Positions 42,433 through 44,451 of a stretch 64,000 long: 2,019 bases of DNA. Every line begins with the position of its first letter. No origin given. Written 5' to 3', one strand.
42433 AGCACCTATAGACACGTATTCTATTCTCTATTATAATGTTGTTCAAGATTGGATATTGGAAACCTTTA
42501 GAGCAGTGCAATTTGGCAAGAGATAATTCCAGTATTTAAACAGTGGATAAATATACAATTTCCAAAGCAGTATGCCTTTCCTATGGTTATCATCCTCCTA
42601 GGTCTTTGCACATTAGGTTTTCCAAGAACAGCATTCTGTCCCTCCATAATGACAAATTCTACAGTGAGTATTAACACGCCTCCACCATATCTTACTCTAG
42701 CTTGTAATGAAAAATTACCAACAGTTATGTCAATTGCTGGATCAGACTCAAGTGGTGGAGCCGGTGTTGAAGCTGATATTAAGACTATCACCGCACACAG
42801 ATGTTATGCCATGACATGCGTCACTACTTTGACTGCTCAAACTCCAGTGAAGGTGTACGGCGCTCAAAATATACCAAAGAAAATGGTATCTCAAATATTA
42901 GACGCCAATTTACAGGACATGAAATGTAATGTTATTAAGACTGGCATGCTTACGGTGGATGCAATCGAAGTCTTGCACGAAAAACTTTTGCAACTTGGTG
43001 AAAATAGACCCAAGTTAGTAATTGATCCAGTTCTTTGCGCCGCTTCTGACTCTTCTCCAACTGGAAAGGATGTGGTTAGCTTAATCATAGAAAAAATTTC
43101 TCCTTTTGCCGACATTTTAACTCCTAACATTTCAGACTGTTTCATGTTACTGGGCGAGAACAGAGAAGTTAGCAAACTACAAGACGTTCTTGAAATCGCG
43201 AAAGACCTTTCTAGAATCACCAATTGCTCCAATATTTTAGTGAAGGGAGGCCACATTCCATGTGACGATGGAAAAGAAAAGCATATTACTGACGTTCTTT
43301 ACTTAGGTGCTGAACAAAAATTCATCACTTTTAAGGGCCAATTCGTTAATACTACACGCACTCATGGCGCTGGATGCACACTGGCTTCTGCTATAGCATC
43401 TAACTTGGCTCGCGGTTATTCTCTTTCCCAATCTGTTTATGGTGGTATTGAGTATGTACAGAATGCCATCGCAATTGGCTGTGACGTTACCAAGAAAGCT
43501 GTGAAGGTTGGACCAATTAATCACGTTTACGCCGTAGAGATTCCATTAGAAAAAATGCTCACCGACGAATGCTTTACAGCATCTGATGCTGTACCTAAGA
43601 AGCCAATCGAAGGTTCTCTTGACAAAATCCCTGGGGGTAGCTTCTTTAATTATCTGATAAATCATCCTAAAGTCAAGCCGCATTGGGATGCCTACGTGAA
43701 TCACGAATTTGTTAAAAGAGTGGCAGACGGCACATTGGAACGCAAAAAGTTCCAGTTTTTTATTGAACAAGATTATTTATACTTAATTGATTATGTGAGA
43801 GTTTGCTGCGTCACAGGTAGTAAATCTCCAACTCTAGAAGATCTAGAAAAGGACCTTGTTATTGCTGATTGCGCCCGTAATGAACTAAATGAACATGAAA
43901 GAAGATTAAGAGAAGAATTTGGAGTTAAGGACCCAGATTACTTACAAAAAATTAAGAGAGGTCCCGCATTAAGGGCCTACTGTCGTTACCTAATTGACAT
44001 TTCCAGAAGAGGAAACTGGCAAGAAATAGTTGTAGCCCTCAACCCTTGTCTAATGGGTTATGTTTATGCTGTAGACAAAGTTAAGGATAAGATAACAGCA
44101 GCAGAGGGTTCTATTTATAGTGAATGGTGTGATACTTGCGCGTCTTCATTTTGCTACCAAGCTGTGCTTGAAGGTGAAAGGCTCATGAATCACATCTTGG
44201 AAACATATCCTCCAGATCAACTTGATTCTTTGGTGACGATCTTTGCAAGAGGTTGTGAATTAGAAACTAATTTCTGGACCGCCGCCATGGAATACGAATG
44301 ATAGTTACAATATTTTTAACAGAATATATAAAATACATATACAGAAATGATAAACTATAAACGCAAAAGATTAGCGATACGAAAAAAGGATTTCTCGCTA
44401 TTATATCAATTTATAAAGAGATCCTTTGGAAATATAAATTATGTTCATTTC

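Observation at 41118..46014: LTR + THI22 cassette bracketed by ~450-bp direct repeats just upstream of AXL1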

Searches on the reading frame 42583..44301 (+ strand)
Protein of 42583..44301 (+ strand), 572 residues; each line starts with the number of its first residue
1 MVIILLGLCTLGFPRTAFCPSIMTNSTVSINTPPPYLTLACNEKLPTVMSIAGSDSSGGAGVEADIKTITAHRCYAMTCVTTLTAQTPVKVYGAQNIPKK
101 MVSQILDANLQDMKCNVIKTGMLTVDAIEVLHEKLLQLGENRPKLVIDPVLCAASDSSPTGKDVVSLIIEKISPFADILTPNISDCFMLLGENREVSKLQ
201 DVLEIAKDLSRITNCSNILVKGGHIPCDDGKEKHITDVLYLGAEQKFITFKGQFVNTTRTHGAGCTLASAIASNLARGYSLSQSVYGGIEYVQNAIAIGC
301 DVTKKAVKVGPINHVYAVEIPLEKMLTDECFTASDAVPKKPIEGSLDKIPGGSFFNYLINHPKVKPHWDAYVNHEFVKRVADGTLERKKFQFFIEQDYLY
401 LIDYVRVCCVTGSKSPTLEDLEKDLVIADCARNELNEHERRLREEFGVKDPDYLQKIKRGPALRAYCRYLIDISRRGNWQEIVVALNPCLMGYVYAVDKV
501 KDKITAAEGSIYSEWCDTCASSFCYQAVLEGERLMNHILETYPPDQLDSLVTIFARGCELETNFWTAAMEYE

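Call 6: search_protein_families(library=pfam, proteins=[window:42583-44301:+])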
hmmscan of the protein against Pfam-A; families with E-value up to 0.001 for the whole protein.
window:42583-44301:+ (572 aa): 3 families
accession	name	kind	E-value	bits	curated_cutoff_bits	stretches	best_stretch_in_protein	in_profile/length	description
PF03070.21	TENA_THI-4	-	7.2e-75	251.8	22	1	361-570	1-209/210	TENA/THI-4/PQQC family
PF08543.17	Phos_pyr_kin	-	7.5e-75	251.9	27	1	55-308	1-244/246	Phosphomethylpyrimidine kinase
PF00294.29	PfkB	-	0.00027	20.8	25.8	1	131-285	147-279/302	pfkB family carbohydrate kinase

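Call 7: find_encoding_contigs(protein=window:42583-44301:+, flank=10000, max_places=10)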
Protein window:42583-44301:+ (572 aa): 24 contigs read that carry it; 10 places shown.
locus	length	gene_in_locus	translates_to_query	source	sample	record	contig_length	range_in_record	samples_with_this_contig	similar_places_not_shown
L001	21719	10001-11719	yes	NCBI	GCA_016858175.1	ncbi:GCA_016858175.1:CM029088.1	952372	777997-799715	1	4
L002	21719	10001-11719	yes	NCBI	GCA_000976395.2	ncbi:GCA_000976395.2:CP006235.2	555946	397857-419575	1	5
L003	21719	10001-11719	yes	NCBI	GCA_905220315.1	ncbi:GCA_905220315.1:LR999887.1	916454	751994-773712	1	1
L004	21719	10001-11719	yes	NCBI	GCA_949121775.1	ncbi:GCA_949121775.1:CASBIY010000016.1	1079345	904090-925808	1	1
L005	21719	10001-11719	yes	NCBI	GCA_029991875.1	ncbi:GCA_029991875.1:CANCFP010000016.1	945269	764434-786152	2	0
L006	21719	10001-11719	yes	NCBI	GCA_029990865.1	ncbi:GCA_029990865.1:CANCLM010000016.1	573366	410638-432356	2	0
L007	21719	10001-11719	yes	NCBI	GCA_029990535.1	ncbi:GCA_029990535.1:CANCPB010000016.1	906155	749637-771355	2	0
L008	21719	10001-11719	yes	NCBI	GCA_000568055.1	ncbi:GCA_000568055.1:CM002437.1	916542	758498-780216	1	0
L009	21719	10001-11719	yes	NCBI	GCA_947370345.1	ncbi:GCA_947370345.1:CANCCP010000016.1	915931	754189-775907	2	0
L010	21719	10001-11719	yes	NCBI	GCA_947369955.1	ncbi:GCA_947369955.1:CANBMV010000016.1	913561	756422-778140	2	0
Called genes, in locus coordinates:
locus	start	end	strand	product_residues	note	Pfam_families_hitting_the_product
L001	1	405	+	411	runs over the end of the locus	PF01008:IF-2B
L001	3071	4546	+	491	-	PF00134:Cyclin_N, PF02984:Cyclin_C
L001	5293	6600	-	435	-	PF00134:Cyclin_N, PF02984:Cyclin_C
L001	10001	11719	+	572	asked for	PF08543:Phos_pyr_kin, PF03070:TENA_THI-4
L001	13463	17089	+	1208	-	PF00675:Peptidase_M16, PF05193:Peptidase_M16_C (faint)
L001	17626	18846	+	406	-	PF04145:Ctr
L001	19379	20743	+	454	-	PF07766:LETM1_RBD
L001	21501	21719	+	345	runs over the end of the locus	PF00248:Aldo_ket_red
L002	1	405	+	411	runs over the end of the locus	PF01008:IF-2B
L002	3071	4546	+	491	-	PF00134:Cyclin_N, PF02984:Cyclin_C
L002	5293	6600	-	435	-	PF00134:Cyclin_N, PF02984:Cyclin_C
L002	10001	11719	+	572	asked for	PF08543:Phos_pyr_kin, PF03070:TENA_THI-4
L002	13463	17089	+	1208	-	PF00675:Peptidase_M16, PF05193:Peptidase_M16_C (faint)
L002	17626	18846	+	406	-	PF04145:Ctr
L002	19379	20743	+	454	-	PF07766:LETM1_RBD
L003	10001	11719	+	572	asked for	PF08543:Phos_pyr_kin, PF03070:TENA_THI-4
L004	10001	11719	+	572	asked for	PF08543:Phos_pyr_kin, PF03070:TENA_THI-4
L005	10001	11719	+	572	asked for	PF08543:Phos_pyr_kin, PF03070:TENA_THI-4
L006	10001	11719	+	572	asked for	PF08543:Phos_pyr_kin, PF03070:TENA_THI-4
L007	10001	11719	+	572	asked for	PF08543:Phos_pyr_kin, PF03070:TENA_THI-4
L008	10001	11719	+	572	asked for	PF08543:Phos_pyr_kin, PF03070:TENA_THI-4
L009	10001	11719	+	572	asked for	PF08543:Phos_pyr_kin, PF03070:TENA_THI-4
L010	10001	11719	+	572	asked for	PF08543:Phos_pyr_kin, PF03070:TENA_THI-4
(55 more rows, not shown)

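Call 9: find_homologous_proteins(query=window:42583-44301:+, max_evalue=1e-50)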
Query window:42583-44301:+ (572 aa): 524 proteins with E <= 1e-50 among 8000 candidates; the best 120 are listed.
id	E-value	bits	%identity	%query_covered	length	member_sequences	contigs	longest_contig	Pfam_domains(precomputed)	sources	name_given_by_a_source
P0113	0.0e+0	1306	99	100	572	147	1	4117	PF08543.18,PF03070.22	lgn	-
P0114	0.0e+0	1128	88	96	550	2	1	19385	PF08543.18,PF03070.22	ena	-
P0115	0.0e+0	1040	79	96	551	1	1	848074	PF08543.18,PF03070.22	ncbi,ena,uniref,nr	ncbi:hypothetical protein SMKI_06G3640 [Saccharomyces mikatae IFO 1815]|uniref:Uncharacterized prote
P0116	0.0e+0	1036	79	96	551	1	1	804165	PF08543.18,PF03070.22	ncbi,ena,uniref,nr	ncbi:hypothetical protein SMKI_16G2745 [Saccharomyces mikatae IFO 1815]|uniref:Uncharacterized prote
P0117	0.0e+0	1025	78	96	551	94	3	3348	PF08543.18,PF03070.22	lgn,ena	-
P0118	1.5e-295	999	76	96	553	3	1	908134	PF08543.18,PF03070.22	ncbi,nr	ncbi:hypothetical protein SKDZ_16G0190 [Saccharomyces kudriavzevii ZP591]|nr:hypothetical protein SK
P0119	7.4e-293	990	76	96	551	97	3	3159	PF08543.18,PF03070.22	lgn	-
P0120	8.9e-290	980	75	95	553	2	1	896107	PF08543.18,PF03070.22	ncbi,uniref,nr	ncbi:bifunctional hydroxymethylpyrimidine kinase/phosphomethylpyrimidine kinase DI49_5212 [Saccharom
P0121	2.5e-289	979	76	96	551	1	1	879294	PF08543.18,PF03070.22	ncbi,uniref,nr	ncbi:thi21p [Saccharomyces arboricola H-6]|uniref:Thi21p n=1 Tax=Saccharomyces arboricola (strain H-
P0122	1.8e-287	973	75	96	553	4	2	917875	PF08543.18,PF03070.22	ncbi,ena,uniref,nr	ncbi:hypothetical protein N7582_005458 [Saccharomyces uvarum]|uniref:Uncharacterized protein n=1 Tax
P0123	1.4e-285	966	73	96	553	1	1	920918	PF08543.18,PF03070.22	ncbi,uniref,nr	ncbi:hypothetical protein SUVZ_16G0270 [Saccharomyces uvarum]|uniref:Uncharacterized protein n=1 Tax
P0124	2.1e-278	943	73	96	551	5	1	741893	PF08543.18,PF03070.22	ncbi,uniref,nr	ncbi:trifunctional hydroxymethylpyrimidine kinase/phosphomethylpyrimidine kinase/thiaminase [Sacchar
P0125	5.3e-275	931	72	96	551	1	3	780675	PF08543.18,PF03070.22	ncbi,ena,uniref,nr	ncbi:hypothetical protein N7582_005144 [Saccharomyces uvarum]|uniref:Uncharacterized protein n=1 Tax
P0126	1.3e-255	867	69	96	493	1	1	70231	PF08543.18,PF03070.22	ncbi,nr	ncbi:ATV_HP_G0156100.mRNA.1.CDS.1 [Saccharomyces cerevisiae]|nr:ATV_HP_G0156100.mRNA.1.CDS.1 [Saccha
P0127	1.2e-234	798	61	96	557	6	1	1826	PF08543.18,PF03070.22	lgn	-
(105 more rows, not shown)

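Call 38: find_encoding_contigs(protein=P0126, flank=10000, max_places=2)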
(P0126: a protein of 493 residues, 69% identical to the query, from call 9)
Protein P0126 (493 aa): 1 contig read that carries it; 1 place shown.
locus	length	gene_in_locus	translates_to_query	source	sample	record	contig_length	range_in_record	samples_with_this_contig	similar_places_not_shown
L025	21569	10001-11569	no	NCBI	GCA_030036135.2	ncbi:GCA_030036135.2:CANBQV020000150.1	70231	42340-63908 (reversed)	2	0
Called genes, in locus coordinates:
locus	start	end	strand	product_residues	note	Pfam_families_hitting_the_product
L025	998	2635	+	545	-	PF00134:Cyclin_N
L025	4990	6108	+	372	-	-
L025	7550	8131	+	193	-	PF15701:DUF4668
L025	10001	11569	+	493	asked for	PF08543:Phos_pyr_kin, PF03070:TENA_THI-4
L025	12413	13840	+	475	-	PF01217:Clat_adaptor_s, PF00928:Adap_comp_sub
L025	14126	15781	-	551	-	PF10303:DUF2408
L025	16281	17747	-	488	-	PF00206:Lyase_1, PF10415:FumaraseC_C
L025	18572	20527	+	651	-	PF13418:Beta-prop_TYW4 (faint), PF24681:Kelch_KLHDC2_KLHL20_DRC7, PF13415:Beta-prop_FBX42, PF24981:Beta-prop_ATRN-LZTR1, PF01344:Kelch_1 (weak), PF24681:Kelch_KLHDC2_KLHL20_DRC7, PF13415:Beta-prop_FBX42 (weak), PF13422:DUF4110, +3 more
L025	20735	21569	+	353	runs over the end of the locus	PF00892:EamA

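Call 39: find_encoding_contigs(protein=P0115, flank=10000, max_places=1)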
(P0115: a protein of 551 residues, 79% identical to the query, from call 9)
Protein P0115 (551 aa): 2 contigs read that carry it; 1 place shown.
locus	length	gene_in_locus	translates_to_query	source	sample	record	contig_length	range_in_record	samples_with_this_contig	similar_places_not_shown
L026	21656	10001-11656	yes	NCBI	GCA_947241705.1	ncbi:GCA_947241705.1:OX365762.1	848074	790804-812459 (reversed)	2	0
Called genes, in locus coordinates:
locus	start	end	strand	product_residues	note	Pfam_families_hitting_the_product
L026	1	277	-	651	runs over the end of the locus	PF24681:Kelch_KLHDC2_KLHL20_DRC7, PF13854:Kelch_HCF (faint), PF13415:Beta-prop_FBX42, PF24981:Beta-prop_ATRN-LZTR1, PF24681:Kelch_KLHDC2_KLHL20_DRC7, PF13415:Beta-prop_FBX42, PF24981:Beta-prop_ATRN-LZTR1 (weak), PF13422:DUF4110, +4 more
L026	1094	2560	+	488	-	PF00206:Lyase_1, PF10415:FumaraseC_C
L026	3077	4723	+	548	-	PF10303:DUF2408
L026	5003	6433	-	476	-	PF01217:Clat_adaptor_s, PF00928:Adap_comp_sub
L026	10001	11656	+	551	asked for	PF08543:Phos_pyr_kin, PF03070:TENA_THI-4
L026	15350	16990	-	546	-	PF00134:Cyclin_N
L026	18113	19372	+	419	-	PF15271:BBP1_N, PF15272:BBP1_C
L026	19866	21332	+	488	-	PF12767:SAGA-Tad1, PF05236:TAF4 (weak)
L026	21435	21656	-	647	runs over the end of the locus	PF16796:Microtub_bd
